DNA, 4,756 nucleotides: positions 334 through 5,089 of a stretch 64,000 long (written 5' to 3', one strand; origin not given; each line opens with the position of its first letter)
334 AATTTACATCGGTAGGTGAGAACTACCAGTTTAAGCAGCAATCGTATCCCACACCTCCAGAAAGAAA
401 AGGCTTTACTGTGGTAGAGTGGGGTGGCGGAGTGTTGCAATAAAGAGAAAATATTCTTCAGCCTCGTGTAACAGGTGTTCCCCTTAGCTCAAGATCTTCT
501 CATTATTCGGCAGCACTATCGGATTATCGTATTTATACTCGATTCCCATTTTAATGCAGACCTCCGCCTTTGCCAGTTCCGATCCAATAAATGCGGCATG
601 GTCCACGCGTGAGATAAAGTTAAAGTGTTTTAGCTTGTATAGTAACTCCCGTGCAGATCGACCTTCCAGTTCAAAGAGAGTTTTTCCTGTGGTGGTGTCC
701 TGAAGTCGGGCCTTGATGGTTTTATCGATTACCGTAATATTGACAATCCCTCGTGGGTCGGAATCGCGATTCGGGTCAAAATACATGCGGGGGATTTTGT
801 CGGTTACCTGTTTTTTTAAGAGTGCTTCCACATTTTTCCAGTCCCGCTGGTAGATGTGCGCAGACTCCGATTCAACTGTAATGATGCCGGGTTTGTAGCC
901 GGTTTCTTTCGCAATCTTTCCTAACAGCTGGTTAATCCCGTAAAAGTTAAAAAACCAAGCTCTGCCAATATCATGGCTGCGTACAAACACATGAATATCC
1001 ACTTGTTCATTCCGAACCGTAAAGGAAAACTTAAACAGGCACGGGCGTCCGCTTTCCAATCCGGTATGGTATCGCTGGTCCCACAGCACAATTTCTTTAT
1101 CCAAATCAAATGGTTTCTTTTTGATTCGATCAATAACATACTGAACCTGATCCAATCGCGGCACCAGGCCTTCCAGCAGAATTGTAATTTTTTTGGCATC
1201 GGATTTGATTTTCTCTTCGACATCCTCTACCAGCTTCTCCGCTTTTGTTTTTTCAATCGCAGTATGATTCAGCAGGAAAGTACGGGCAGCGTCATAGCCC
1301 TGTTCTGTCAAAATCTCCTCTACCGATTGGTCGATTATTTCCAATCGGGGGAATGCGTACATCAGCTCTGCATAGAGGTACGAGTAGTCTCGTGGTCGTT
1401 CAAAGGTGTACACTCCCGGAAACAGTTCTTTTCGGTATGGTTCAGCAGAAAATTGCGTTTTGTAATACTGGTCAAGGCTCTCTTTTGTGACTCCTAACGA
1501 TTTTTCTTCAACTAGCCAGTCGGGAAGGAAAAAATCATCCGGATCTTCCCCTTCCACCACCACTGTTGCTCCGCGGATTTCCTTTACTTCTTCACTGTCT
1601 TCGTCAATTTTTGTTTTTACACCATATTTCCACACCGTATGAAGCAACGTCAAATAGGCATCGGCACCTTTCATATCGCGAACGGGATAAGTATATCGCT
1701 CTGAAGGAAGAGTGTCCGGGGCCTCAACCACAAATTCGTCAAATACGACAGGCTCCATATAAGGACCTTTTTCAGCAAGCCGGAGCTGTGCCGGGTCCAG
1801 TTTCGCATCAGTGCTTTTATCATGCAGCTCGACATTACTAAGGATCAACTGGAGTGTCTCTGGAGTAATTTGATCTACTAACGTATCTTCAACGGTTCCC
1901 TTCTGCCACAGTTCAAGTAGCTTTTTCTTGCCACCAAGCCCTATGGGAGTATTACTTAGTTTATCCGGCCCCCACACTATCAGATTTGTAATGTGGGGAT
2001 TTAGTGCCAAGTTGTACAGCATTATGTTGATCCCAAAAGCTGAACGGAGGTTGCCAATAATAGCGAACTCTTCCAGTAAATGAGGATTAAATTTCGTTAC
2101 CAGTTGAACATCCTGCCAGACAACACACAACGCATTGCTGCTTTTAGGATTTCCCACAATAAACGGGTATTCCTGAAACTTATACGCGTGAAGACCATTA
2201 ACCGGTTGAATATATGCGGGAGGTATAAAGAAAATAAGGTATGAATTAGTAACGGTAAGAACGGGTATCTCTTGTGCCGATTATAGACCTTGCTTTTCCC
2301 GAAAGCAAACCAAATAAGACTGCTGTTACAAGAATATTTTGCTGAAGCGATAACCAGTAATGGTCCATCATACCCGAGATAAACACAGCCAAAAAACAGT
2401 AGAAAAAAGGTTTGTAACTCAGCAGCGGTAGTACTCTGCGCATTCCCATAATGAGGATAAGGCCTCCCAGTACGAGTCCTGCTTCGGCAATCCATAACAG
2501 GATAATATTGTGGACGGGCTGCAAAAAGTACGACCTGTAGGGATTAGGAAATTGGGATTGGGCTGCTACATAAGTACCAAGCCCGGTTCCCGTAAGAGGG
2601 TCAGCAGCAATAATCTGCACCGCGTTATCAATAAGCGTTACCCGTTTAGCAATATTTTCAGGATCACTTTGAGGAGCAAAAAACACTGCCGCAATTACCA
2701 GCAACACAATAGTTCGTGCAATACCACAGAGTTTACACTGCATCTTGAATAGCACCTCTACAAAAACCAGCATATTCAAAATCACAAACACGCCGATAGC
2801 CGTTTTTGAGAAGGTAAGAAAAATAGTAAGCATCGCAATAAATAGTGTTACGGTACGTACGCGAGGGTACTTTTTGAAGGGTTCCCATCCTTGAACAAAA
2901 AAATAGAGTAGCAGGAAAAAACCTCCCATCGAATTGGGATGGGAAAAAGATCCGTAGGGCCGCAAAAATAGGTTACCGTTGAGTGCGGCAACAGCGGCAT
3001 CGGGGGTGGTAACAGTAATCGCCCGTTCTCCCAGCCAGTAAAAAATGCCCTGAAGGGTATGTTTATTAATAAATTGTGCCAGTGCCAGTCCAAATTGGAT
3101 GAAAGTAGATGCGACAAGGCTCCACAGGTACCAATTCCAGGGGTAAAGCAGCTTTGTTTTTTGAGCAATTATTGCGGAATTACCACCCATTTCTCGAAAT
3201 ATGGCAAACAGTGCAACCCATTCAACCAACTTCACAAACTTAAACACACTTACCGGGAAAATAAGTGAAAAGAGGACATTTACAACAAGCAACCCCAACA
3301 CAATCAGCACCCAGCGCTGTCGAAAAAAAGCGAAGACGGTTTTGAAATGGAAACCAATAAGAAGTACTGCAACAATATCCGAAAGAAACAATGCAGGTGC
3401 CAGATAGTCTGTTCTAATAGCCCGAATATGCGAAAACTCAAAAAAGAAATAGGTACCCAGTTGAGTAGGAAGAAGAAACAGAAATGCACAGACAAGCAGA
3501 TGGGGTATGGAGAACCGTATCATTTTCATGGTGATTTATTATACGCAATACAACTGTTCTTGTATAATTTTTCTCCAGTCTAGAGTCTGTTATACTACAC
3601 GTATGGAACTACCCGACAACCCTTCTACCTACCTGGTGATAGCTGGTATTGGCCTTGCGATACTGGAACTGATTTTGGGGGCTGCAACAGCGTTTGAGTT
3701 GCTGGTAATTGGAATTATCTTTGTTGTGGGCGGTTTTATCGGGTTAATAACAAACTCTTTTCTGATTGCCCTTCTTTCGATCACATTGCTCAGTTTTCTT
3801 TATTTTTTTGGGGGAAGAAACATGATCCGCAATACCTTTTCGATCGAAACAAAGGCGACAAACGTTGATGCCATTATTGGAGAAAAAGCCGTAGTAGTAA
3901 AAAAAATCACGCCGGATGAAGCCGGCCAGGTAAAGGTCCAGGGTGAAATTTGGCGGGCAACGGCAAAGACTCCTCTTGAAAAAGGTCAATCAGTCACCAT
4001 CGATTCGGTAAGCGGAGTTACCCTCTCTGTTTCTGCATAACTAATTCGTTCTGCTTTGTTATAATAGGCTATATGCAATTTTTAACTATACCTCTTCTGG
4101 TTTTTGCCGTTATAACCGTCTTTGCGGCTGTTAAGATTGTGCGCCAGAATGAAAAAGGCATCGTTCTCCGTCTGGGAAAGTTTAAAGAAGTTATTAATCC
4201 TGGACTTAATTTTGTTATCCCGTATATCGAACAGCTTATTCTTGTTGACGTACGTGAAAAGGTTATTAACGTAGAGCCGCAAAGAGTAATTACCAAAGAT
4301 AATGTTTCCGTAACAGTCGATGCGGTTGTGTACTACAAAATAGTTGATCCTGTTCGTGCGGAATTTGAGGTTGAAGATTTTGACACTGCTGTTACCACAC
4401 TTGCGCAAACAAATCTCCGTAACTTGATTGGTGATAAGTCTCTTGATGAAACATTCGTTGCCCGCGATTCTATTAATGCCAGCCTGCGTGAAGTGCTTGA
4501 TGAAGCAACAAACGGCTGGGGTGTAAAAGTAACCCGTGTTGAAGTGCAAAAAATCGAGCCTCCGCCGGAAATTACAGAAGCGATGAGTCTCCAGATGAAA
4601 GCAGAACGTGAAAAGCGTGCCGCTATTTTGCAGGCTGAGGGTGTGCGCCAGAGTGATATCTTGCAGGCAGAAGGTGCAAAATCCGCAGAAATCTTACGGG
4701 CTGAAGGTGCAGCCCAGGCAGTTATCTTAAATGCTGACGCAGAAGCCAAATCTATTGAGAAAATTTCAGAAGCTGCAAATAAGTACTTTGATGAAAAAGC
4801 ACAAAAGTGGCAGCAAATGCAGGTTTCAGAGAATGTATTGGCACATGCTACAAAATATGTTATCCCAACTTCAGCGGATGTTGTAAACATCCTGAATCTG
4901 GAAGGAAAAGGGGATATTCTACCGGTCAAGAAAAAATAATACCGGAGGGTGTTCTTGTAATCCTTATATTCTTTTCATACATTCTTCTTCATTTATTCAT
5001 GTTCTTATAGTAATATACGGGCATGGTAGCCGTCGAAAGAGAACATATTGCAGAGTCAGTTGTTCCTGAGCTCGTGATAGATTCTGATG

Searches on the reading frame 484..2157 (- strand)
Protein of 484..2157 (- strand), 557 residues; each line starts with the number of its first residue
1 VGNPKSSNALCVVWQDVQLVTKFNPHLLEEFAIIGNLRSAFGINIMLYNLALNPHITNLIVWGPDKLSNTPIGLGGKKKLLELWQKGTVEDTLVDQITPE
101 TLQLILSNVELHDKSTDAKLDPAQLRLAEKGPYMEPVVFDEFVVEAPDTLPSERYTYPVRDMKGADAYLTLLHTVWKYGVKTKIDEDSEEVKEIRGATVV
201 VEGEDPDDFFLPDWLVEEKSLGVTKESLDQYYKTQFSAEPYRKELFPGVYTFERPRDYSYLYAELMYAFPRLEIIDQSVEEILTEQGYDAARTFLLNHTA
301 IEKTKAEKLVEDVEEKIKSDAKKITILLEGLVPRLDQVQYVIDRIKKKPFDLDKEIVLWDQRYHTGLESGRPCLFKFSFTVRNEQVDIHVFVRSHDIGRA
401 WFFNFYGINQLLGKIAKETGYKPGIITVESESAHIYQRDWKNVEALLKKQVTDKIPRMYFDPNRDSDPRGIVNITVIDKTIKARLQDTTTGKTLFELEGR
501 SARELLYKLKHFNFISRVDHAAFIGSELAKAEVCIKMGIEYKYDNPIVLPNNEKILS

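Call 91: search_protein_families(library=pfam, proteins=[window:484-2157:-], max_evalue=0.0001)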
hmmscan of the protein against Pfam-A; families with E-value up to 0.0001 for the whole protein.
window:484-2157:- (557 aa): 2 families
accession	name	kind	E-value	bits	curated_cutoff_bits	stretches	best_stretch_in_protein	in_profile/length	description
PF00303.24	Thymidylat_synt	-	2.1e-18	66.9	24.3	1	334-465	108-238/266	Thymidylate synthase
PF14251.12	PterinBD-DUF4346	-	1e-12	49.1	29.6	1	467-543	2-85/86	PterinBD-DUF4346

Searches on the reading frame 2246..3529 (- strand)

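Call 91: search_protein_families(library=pfam, proteins=[window:2246-3529:-], max_evalue=0.0001)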
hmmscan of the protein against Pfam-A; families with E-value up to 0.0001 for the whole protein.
window:2246-3529:- (427 aa): 1 family
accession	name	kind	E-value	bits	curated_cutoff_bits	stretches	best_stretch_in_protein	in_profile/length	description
PF04932.20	Wzy_C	-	1.7e-12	47.8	31.7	1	228-357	2-147/149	O-Antigen ligase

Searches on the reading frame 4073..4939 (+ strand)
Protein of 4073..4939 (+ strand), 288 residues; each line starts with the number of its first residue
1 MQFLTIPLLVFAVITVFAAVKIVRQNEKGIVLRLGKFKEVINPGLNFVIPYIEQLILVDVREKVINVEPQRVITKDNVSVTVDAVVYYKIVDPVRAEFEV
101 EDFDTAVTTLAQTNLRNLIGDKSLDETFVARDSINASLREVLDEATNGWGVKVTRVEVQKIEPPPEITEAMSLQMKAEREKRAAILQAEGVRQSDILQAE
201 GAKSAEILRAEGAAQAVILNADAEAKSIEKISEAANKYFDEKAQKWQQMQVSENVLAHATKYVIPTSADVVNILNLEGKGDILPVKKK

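Call 91: search_protein_families(library=pfam, proteins=[window:4073-4939:+], max_evalue=0.0001)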
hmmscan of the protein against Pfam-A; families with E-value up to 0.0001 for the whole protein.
window:4073-4939:+ (288 aa): 1 family
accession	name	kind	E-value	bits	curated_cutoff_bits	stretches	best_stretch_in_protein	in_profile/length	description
PF01145.31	Band_7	-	2.3e-45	155.2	23.6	1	21-190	1-174/176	SPFH domain / Band 7 family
